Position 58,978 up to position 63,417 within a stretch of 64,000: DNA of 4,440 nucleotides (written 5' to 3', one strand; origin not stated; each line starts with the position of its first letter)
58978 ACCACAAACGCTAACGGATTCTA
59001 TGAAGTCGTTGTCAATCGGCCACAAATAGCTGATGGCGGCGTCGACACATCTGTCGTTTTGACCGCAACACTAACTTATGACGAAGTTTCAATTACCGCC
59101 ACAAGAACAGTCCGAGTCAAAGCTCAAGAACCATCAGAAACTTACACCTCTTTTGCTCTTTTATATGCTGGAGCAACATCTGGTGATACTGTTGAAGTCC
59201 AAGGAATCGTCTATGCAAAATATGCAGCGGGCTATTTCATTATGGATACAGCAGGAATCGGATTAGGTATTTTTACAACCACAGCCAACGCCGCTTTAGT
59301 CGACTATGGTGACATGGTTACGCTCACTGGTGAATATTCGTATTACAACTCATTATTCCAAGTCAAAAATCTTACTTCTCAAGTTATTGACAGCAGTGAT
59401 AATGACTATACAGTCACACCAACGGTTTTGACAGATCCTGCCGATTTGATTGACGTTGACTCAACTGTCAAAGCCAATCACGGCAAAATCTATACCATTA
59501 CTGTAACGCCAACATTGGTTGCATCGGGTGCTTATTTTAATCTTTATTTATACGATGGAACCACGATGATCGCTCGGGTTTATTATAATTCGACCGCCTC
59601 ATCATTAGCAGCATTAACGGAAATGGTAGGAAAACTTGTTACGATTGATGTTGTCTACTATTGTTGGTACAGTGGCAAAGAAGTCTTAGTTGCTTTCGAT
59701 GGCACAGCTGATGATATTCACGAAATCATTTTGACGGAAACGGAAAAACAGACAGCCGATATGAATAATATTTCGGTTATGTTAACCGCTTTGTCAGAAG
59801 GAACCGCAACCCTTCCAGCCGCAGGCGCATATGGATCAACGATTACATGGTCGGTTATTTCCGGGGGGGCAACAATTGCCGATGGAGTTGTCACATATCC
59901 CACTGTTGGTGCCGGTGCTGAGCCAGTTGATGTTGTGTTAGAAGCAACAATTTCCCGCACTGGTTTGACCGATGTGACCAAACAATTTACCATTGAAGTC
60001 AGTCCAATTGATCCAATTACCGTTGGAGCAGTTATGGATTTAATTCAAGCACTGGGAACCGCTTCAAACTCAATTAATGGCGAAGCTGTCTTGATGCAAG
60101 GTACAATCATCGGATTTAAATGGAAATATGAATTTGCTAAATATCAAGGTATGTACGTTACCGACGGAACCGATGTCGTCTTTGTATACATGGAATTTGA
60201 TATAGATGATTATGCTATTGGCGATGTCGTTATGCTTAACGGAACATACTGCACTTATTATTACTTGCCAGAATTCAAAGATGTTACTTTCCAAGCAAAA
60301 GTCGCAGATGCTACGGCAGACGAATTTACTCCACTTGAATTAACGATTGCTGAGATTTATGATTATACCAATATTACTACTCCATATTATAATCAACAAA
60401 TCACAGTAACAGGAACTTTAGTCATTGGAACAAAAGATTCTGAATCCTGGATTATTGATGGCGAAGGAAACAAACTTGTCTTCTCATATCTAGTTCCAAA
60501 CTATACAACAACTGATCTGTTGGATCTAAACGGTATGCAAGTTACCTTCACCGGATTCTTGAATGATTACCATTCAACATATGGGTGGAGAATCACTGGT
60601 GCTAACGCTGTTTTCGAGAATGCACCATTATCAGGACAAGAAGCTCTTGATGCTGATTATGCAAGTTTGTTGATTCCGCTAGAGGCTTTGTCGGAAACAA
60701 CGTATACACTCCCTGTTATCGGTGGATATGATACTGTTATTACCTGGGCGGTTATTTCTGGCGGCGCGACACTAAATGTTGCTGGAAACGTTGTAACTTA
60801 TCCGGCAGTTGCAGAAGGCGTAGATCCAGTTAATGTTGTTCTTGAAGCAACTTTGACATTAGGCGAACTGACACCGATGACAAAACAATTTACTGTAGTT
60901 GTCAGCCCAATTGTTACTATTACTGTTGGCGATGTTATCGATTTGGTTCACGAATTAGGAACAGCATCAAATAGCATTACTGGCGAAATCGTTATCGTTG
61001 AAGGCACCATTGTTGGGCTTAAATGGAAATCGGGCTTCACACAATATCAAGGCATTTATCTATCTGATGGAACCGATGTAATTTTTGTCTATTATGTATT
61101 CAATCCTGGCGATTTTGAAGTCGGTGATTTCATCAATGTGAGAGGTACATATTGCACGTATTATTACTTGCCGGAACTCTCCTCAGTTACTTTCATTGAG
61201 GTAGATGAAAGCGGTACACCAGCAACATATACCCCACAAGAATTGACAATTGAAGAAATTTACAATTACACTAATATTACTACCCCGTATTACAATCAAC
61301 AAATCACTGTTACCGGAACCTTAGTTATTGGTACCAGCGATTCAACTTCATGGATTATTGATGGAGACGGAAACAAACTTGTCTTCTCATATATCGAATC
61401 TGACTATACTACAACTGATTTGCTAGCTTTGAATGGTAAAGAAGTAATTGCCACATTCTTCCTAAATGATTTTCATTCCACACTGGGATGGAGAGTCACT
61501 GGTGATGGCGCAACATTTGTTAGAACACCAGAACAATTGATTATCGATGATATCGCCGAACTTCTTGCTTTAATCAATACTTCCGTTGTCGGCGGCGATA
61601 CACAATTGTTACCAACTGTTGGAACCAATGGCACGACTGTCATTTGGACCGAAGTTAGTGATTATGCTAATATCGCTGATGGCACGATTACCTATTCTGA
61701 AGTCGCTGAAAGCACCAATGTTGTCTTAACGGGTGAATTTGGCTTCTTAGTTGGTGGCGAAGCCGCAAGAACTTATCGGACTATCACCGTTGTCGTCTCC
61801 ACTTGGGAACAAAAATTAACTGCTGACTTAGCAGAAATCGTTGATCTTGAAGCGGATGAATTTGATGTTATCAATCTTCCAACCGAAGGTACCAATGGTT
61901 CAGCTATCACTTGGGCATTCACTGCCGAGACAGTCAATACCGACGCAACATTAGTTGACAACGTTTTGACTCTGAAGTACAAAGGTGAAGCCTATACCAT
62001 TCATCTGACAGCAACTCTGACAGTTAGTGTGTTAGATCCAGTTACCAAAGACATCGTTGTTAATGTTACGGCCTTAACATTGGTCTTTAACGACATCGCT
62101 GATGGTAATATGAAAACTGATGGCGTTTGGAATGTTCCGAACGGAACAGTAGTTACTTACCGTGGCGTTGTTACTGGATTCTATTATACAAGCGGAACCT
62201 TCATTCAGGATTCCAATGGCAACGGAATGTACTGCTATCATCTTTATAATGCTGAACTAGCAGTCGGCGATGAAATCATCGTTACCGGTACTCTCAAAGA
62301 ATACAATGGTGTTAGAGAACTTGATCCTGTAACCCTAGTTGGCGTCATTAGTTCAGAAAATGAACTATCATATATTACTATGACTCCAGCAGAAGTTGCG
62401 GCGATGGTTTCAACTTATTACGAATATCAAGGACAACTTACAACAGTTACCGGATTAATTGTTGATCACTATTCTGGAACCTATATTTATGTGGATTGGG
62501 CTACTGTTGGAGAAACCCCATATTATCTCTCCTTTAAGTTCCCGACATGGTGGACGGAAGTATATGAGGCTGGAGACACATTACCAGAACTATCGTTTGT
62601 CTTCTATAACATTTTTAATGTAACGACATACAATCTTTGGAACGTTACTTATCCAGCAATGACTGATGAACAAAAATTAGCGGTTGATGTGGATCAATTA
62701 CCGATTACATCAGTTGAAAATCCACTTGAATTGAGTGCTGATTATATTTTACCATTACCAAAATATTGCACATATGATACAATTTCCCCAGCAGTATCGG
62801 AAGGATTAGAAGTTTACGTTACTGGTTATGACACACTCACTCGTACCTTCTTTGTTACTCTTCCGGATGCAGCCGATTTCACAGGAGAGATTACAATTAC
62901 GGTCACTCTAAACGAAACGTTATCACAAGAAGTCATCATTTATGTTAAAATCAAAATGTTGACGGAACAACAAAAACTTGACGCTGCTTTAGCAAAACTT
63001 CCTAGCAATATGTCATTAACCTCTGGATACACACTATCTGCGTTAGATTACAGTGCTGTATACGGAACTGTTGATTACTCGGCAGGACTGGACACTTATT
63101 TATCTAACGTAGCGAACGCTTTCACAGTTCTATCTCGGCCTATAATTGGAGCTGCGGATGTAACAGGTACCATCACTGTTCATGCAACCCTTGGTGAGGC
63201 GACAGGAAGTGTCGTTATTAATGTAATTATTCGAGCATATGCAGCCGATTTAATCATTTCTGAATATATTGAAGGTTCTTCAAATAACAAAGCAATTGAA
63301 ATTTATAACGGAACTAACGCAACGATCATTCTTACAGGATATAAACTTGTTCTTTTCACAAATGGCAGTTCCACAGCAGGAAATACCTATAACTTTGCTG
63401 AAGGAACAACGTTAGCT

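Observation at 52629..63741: Candidate extracellular nucleic-acid capture and import module: CUT1 ABC importer, SNase lipoprotein and giant LTD lipoprotein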

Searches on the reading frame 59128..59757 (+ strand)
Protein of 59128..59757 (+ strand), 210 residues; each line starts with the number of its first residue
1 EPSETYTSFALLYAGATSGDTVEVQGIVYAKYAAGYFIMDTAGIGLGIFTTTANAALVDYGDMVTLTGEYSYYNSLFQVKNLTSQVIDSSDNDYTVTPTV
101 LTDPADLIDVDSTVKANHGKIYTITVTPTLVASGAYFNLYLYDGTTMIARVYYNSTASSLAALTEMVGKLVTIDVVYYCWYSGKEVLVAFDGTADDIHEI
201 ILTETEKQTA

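Call 39: search_protein_families(library=pfam, proteins=[window:59128-59757:+], max_evalue=1)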
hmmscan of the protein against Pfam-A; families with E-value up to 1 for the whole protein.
window:59128-59757:+ (210 aa): 0 families

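Call 66: search_solved_structures(query=A3, max_evalue=1)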
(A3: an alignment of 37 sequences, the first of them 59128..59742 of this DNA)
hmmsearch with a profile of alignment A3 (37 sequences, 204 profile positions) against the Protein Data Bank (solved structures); distinct sequences matched with E-value up to 1: 10.
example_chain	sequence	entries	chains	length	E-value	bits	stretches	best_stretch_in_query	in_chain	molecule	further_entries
9sf8_A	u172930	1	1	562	1.4e-05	28.1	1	12-104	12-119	Endonuclease/exonuclease/phosphatase domain-containing protein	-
9sf9_A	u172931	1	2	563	1.5e-05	28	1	12-104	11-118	Endonuclease/exonuclease/phosphatase domain-containing protein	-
4joi_A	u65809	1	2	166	0.035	17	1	53-86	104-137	CST complex subunit STN1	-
8d0b_B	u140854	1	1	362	0.11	15.4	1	53-86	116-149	CST complex subunit STN1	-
7u5c_F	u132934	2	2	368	0.11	15.4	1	53-86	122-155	CST complex subunit STN1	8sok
6w6w_C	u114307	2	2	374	0.12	15.3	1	53-86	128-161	CST complex subunit STN1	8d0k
8c5y_C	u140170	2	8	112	0.47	13.3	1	21-69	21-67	RPA14 subunit of the hetero-oligomeric complex involved in homologous recombination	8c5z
8aaj_C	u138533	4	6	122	0.55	13.1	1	21-69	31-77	RPA14 subunit of the hetero-oligomeric complex involved in homologous recombination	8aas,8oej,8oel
8soj_B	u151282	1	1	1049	0.55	13.1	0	53-86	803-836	CST complex subunit STN1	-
9dru_L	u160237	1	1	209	0.8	12.6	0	130-172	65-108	04709_4F04, light chain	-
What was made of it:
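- The profile hits the N-terminus of a solved EEP nuclease (call 66).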

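Call 67: search_protein_families(library=pfam, alignment_id=A3, max_evalue=0.01)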
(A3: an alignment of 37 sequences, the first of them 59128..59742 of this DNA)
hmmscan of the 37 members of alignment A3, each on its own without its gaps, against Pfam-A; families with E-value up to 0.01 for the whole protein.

A. member 1, window:59128-59742:+ (205 aa): 0 families

B. families by the number of members that match (of 37 scanned): 4 families
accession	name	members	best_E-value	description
PF18942.5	DUF5689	11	2.5e-12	Family of unknown function (DUF5689)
PF01336.31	tRNA_anti-codon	2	0.0016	OB-fold nucleic acid binding domain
PF13349.12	DUF4097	1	0.0019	Toastrack DUF4097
PF16640.11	Big_3_5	1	0.0021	Bacterial Ig-like domain (group 3)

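Call 69: predict_structure(alignment_id=A3)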
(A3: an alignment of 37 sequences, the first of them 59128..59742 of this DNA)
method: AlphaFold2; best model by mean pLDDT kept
length: 205 residues; sequences in the alignment: 37
mean_pLDDT: 95.6   pTM: 0.90
mean pLDDT of the five models: 95.6, 93.8, 93.2, 93.2, 93.0
residues with pLDDT >= 90: 191; 70-90: 12; 50-70: 2; < 50: 0
segments of 3 or more residues with pLDDT < 50: none
pLDDT, mean of each block of 10 residues (from residue 1): 90 96 98 97 97 97 98 96 98 97 96 93 98 90 97 95 98 98 95 96 79
secondary structure, 60 per line:
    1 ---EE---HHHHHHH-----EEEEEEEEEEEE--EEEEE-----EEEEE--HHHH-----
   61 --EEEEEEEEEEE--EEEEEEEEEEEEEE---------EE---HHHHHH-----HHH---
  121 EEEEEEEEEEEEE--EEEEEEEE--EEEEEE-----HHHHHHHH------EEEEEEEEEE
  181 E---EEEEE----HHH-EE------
elements in order: H9-15 E21-32 E35-39 E45-49 H52-55 E63-73 E76-89 H104-109 E121-133 E136-143 E146-151 H157-164 E171-181 E185-189
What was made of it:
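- The model has pLDDT 95.6 and shows two OB barrels (call 69).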

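Call 71: fold_search(model_id=the predicted structure, library=pdb)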
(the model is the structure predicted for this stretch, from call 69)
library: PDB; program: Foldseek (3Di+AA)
matches with E <= 10: 1107; with E <= 0.001: 9
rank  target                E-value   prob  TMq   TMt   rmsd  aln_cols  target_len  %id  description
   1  8sh1_A                4.7e-06  1.00  0.30  0.22  12.2       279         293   15  Structure of human POT1 DNA binding domain bound to a 5'-phosphorylated junction of a telomeric double-stranded DNA du (released 2023-08-30)
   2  2oq0_A                3.2e-04  1.00  0.41  0.44   8.2       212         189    9  Crystal Structure of the First HIN-200 Domain of Interferon-Inducible Protein 16 (released 2007-02-27)
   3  1k8g_B                3.6e-04  0.97  0.27  0.21  14.1       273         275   11  Crystal Structure of the N-terminal domain of Oxytricha nova telomere end binding protein alpha subunit both uncomplex (released 2001-12-20)
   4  5z7d_B                4.3e-04  1.00  0.35  0.20  15.1       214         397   12  p204HINab-dsDNA complex structure (released 2019-01-30)
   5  5z7d_C                4.8e-04  1.00  0.30  0.16  16.8       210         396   10  p204HINab-dsDNA complex structure (released 2019-01-30)
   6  1nnx                  5.3e-04  1.00  0.33  0.64   3.4        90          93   13  Structure of the hypothetical protein ygiW from E. coli. (released 2004-03-09)
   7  5z7d_A                6.6e-04  1.00  0.35  0.19  17.3       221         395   11  p204HINab-dsDNA complex structure (released 2019-01-30)
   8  1kix_A                6.6e-04  0.99  0.31  0.16  17.5       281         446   12  Dimeric Structure of the O. nova Telomere End Binding Protein Alpha Subunit with Bound ssDNA (released 2002-02-22)
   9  1jb7_A                9.2e-04  0.93  0.27  0.14  14.9       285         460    9  DNA G-Quartets in a 1.86 A Resolution Structure of an Oxytricha nova Telomeric Protein-DNA Complex (released 2001-06-11)
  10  8i6k_A                1.1e-03  1.00  0.38  0.41   8.5       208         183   10  Structure of hMNDA HIN with dsDNA (released 2023-07-19)
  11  4up8                  1.1e-03  1.00  0.35  0.14   4.8       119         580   18  Crystal structure of Entamoeba histolytica lysyl-tRNA synthetase apo form (released 2014-10-29)
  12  9gut_B                1.1e-03  0.95  0.25  0.11  16.9       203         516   13  30S mRNA delivery complex (bS1 resolved) (released 2024-11-20)
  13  1phj_A                1.2e-03  0.92  0.27  0.14  14.7       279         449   10  CRYSTAL STRUCTURE OF THE OXYTRICHA NOVA TELOMERE END-BINDING PROTEIN COMPLEXED WITH NONCOGNATE SSDNA GG(3DR)GTTTTGGGG (released 2003-06-17)
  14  8x70_D                1.4e-03  1.00  0.43  0.45   8.3       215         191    9  The Crystal Structure of IFI16 from Biortus. (released 2023-12-27)
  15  7ea9_D                1.5e-03  1.00  0.33  0.15   4.0       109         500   15  Crystal Structure of human lysyl-tRNA synthetase Y145H mutant (released 2021-03-31)
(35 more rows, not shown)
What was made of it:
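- Foldseek finds the tandem-OB DNA binders POT1, HIN-200 and TEBP (call 71).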

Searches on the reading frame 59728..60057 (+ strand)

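Call 39: search_protein_families(library=pfam, proteins=[window:59728-60057:+], max_evalue=1)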
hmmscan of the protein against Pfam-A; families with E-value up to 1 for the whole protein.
window:59728-60057:+ (110 aa): 1 family
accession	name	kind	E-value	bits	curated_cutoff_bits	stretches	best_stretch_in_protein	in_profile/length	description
PF20578.4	aBig_2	-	2e-10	40.8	27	1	27-92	25-87/89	Atrophied bacterial Ig domain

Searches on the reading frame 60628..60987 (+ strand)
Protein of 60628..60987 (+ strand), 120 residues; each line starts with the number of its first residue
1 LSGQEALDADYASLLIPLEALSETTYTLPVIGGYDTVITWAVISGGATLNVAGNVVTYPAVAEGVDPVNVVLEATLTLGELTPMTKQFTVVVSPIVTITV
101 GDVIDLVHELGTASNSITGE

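Call 39: search_protein_families(library=pfam, proteins=[window:60628-60987:+], max_evalue=1)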
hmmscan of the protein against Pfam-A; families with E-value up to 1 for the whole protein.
window:60628-60987:+ (120 aa): 1 family
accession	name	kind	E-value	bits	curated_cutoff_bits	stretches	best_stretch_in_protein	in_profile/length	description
PF20578.4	aBig_2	-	2e-06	27.9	27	1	25-93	24-87/89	Atrophied bacterial Ig domain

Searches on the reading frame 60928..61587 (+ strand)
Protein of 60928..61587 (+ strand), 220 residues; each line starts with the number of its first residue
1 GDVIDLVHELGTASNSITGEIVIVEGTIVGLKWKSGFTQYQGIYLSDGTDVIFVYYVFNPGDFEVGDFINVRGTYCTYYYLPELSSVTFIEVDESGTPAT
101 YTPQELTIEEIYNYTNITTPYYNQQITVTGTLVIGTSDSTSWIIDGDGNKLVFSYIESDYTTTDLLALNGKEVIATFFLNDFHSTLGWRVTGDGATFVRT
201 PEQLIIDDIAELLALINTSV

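Call 39: search_protein_families(library=pfam, proteins=[window:60928-61587:+], max_evalue=1)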
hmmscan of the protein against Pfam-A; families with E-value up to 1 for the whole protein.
window:60928-61587:+ (220 aa): 1 family
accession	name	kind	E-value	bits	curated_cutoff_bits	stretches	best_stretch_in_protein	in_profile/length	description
PF12869.13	tRNA_anti-like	-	0.34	10.9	23.5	0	13-62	64-111/146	tRNA_anti-like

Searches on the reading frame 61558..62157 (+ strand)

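Call 39: search_protein_families(library=pfam, proteins=[window:61558-62157:+], max_evalue=1)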
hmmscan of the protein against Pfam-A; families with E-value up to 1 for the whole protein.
window:61558-62157:+ (200 aa): 1 family
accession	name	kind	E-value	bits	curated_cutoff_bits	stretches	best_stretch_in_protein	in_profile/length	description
PF20578.4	aBig_2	-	1.2e-08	35.1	27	2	104-171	24-87/89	Atrophied bacterial Ig domain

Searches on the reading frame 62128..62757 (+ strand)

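Call 39: search_protein_families(library=pfam, proteins=[window:62128-62757:+], max_evalue=1)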
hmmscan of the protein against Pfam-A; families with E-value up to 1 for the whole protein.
window:62128-62757:+ (210 aa): 2 families
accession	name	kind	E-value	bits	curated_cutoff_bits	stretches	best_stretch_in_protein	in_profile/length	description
PF00647.24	EF1G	-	0.038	14.3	23.3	1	142-185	19-61/107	Elongation factor 1 gamma, conserved domain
PF01336.31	tRNA_anti-codon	-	0.074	13.4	27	1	40-64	41-66/75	OB-fold nucleic acid binding domain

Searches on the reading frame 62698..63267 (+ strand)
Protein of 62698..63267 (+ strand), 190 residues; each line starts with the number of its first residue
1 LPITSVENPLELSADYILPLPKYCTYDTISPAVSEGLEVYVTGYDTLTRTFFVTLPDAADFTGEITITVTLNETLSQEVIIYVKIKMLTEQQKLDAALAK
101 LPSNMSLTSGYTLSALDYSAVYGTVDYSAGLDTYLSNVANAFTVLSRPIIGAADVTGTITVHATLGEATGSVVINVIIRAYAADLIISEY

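Call 39: search_protein_families(library=pfam, proteins=[window:62698-63267:+], max_evalue=1)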
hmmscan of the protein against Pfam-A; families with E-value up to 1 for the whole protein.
window:62698-63267:+ (190 aa): 2 families
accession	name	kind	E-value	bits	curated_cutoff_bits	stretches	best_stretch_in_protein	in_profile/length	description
PF04200.17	Lipoprotein_17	-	0.0087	16.8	22.4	0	54-79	48-72/84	Lipoprotein associated domain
PF00460.25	Flg_bb_rod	-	0.12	12.8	20.7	1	131-144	15-28/31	Flagella basal body rod protein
